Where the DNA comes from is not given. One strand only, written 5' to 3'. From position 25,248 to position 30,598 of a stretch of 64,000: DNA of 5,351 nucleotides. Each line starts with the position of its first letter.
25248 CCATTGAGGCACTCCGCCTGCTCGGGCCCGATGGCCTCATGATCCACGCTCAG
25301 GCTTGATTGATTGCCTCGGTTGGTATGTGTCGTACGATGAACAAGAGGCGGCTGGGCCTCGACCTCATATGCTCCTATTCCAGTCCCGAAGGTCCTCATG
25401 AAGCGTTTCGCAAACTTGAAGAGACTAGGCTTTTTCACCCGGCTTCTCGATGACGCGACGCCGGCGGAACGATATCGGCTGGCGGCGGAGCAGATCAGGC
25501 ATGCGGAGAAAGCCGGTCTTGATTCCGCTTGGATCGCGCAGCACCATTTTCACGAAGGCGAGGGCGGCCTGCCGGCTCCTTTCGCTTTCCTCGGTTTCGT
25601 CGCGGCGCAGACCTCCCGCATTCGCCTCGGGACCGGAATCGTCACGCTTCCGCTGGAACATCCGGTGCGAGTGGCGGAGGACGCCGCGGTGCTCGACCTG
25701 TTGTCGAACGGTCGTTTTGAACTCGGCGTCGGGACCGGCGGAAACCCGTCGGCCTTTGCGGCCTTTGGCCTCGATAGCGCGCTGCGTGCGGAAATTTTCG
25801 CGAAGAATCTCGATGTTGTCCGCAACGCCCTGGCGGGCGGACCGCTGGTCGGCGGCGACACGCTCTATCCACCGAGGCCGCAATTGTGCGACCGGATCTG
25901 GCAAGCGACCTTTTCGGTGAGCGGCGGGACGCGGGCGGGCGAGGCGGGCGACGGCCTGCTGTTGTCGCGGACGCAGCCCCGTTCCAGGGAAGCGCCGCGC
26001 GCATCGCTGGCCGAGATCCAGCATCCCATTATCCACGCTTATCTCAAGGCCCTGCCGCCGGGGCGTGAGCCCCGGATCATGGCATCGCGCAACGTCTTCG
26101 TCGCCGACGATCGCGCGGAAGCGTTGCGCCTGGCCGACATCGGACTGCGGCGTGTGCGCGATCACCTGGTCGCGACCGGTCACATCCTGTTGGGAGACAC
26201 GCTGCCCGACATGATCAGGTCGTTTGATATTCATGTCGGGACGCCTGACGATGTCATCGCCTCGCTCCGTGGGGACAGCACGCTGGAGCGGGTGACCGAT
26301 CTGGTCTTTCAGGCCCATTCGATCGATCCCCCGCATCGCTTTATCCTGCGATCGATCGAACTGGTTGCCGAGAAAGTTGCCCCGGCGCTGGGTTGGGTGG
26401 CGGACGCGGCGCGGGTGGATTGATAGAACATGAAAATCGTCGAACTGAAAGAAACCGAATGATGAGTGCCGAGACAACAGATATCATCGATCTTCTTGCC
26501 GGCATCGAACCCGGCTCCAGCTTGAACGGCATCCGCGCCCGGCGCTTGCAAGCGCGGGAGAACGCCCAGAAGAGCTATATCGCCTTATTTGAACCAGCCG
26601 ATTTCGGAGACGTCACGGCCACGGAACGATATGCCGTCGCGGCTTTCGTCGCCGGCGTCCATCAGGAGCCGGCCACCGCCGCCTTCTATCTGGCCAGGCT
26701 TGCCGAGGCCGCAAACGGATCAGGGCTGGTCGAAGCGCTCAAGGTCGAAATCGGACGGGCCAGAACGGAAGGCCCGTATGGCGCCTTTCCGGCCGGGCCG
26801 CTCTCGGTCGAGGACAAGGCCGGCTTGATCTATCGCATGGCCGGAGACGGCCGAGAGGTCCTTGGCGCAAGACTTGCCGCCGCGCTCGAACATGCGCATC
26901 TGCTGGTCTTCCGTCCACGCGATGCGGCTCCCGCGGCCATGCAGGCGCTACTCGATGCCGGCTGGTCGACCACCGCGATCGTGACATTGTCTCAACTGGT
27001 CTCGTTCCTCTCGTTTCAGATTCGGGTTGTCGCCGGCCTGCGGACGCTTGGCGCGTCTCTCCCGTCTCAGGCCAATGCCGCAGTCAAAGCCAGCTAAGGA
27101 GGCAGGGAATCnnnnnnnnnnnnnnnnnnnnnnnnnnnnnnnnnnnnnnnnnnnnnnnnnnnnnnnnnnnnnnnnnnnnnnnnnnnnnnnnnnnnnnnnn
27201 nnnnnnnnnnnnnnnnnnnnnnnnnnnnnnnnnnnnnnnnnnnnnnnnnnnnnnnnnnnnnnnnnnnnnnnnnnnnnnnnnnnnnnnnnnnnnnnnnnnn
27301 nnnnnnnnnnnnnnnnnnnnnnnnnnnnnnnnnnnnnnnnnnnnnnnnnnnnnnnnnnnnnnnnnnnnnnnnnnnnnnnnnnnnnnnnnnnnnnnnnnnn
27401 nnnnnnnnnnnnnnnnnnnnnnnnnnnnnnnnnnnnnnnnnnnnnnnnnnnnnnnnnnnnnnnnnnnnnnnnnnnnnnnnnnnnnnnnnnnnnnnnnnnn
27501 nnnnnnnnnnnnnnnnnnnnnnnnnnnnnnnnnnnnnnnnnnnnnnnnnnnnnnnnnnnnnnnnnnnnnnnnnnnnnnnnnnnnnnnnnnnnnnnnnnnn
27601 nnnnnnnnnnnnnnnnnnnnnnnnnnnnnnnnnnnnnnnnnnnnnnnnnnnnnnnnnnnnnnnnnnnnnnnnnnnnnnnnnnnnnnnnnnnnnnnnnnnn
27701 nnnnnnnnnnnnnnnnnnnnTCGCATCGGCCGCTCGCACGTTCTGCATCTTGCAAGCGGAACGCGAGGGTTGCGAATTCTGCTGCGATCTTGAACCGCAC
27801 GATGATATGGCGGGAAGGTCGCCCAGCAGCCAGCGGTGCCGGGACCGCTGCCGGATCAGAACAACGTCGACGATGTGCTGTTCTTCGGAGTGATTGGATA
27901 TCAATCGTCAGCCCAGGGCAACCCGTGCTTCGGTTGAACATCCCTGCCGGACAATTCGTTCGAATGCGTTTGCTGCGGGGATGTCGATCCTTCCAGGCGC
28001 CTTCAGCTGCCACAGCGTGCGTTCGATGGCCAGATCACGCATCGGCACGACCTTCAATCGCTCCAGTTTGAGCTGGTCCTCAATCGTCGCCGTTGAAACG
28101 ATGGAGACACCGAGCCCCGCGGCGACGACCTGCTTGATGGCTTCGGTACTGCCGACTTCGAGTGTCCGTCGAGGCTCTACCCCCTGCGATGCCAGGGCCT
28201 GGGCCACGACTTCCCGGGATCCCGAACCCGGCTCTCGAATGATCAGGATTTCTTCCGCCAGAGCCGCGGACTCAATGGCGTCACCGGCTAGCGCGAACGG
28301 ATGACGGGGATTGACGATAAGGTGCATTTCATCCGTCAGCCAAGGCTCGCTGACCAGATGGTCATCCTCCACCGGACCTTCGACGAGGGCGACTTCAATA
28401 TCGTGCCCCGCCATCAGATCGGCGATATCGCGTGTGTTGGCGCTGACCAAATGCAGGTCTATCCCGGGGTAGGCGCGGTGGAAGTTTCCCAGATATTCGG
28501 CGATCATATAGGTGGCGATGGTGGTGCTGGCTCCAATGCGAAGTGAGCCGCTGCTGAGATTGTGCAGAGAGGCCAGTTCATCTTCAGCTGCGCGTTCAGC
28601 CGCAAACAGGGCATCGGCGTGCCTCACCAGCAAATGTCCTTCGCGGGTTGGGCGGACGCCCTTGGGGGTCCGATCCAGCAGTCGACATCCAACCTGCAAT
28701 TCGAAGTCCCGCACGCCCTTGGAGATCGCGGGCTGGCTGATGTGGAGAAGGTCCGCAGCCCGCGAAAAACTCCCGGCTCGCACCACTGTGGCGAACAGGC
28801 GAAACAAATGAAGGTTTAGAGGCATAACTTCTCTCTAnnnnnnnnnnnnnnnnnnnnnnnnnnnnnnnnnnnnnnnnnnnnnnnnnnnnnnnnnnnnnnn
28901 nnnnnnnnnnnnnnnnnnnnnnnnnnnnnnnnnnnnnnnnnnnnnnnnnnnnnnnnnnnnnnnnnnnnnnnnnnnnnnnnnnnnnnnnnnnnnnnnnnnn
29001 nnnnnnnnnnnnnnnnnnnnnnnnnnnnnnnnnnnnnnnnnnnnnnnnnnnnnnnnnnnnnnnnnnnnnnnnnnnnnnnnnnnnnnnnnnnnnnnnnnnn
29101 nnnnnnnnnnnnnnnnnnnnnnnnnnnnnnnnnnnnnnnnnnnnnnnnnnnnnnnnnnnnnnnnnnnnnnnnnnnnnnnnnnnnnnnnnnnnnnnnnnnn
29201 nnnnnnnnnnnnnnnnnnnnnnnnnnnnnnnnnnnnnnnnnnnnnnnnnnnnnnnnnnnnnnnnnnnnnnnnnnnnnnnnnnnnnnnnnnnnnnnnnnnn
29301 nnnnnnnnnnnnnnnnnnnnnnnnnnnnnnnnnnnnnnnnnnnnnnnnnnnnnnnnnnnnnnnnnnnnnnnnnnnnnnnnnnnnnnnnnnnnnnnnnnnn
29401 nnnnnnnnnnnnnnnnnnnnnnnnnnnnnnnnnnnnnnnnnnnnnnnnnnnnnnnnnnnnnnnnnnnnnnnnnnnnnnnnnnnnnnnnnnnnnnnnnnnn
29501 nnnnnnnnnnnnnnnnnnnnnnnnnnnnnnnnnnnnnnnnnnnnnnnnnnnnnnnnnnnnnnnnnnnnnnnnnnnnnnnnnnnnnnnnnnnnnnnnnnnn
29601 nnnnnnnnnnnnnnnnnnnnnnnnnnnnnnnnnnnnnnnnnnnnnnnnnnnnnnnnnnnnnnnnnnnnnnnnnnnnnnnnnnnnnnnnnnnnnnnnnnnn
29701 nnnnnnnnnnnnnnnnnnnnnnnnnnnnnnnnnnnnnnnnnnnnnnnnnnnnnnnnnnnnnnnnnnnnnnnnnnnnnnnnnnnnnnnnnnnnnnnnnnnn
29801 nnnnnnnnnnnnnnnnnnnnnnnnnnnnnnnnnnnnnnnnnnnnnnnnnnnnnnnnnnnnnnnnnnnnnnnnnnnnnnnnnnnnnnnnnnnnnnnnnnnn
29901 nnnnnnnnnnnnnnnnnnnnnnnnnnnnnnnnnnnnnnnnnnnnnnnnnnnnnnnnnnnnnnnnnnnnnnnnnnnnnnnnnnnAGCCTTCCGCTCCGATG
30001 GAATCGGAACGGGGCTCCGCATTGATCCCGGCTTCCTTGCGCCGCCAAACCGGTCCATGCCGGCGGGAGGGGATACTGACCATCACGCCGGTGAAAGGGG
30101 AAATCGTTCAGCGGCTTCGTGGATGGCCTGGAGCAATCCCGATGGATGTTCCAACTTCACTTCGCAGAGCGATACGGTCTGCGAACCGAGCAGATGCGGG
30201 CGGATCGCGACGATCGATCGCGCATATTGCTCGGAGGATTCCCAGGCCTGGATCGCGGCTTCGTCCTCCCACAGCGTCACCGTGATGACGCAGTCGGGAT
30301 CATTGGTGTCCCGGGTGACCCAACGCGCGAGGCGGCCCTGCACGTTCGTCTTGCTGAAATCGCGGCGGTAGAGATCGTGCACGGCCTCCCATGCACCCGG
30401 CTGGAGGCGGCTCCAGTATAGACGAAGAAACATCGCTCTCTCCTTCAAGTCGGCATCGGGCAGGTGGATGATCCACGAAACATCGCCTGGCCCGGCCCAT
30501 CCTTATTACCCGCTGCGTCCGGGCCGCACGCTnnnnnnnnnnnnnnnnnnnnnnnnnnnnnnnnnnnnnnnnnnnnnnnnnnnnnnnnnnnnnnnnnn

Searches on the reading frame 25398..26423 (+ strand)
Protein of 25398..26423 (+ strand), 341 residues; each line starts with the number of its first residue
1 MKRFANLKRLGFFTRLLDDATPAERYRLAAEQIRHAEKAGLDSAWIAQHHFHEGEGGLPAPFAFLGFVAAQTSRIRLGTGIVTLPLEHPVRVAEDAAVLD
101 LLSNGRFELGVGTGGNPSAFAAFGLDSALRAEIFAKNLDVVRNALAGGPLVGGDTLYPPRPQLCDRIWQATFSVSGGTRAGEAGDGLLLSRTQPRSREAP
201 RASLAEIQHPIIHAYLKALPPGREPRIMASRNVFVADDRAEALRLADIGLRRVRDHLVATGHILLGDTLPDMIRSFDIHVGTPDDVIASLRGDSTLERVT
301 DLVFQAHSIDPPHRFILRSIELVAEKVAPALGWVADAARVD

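Call 36: search_protein_families(library=pfam, proteins=[window:25398-26423:+])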
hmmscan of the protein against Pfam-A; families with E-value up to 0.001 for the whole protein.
window:25398-26423:+ (341 aa): 1 family
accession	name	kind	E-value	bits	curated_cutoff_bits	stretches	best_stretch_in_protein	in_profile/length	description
PF00296.26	Bac_luciferase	-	1.5e-47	162.9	27.9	1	20-251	16-242/314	Luciferase-like monooxygenase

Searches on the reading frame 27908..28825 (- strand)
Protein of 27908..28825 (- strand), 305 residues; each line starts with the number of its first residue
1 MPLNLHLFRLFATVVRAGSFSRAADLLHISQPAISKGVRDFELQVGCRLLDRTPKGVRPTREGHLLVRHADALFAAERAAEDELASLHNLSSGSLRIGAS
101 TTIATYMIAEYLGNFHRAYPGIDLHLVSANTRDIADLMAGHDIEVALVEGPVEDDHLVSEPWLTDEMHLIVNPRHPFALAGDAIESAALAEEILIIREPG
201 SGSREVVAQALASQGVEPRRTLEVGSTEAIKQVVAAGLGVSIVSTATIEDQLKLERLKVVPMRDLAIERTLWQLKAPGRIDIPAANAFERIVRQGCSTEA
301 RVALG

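Call 4: search_protein_families(library=pfam, proteins=[window:27908-28825:-])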
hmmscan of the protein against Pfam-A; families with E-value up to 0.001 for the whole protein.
window:27908-28825:- (305 aa): 4 families
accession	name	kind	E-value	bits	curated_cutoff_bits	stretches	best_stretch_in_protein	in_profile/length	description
PF03466.25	LysR_substrate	-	2.3e-50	171.3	28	1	89-296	2-208/209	LysR substrate binding domain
PF00126.33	HTH_1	-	1.8e-20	73.1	26.6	1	5-64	1-60/60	Bacterial regulatory helix-turn-helix protein, lysR family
PF12849.12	PBP_like_2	-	8e-07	29.5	27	1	90-249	7-190/267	PBP superfamily domain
PF12727.12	PBP_like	-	0.00056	19.6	27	1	142-255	46-162/193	PBP superfamily domain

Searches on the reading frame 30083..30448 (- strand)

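Call 4: search_protein_families(library=pfam, proteins=[window:30083-30448:-])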
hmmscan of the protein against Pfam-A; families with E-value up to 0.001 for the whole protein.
window:30083-30448:- (121 aa): 1 family
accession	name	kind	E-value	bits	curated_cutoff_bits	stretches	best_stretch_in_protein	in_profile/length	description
PF03992.22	ABM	-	6e-09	36.4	23.1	1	14-77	9-74/78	Antibiotic biosynthesis monooxygenase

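Call 12: search_protein_families(library=ncbifam, proteins=[window:30083-30448:-], max_evalue=0.00001)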
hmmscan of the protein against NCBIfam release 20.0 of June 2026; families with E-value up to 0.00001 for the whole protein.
window:30083-30448:- (121 aa): 0 families
